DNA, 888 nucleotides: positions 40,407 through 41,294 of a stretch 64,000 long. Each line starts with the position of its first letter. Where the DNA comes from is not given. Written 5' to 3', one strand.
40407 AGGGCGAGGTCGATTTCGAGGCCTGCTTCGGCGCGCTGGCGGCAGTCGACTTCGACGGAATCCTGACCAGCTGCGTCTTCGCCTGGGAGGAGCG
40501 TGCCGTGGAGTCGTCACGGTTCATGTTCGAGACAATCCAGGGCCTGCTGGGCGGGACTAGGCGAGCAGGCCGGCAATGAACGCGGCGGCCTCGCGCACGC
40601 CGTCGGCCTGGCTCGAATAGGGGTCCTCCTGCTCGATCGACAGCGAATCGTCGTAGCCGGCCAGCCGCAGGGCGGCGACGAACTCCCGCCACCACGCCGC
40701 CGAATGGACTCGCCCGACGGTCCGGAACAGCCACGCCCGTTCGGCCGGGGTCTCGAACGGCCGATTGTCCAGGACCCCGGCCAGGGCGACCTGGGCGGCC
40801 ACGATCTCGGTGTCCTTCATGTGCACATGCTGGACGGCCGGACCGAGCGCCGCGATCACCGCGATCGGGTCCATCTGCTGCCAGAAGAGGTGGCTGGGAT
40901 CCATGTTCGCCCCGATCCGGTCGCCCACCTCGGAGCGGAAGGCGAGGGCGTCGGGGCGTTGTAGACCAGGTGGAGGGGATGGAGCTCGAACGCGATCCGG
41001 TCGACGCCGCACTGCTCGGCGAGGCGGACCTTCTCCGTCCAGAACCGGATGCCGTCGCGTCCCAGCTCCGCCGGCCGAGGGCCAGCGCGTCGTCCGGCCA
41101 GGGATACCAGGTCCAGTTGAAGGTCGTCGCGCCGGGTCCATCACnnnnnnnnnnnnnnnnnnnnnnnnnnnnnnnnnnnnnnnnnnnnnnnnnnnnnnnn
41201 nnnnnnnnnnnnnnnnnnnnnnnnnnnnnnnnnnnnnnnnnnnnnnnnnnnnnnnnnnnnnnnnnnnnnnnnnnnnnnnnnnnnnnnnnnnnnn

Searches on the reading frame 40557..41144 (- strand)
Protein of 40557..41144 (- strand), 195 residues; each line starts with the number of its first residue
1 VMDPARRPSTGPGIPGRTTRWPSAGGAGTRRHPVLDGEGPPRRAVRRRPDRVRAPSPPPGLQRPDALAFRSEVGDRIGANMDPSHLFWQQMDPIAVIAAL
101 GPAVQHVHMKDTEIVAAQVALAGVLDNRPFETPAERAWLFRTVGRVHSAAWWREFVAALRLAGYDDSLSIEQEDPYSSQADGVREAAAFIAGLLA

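Call 10: search_protein_families(library=pfam, proteins=[window:40557-41144:-], max_evalue=0.001)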
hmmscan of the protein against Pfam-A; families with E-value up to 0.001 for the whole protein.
window:40557-41144:- (195 aa): 1 family
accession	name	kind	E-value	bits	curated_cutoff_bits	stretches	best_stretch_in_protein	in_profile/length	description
PF01261.30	AP_endonuc_2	-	1.4e-10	41.7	31.1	1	65-190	140-246/249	Xylose isomerase-like TIM barrel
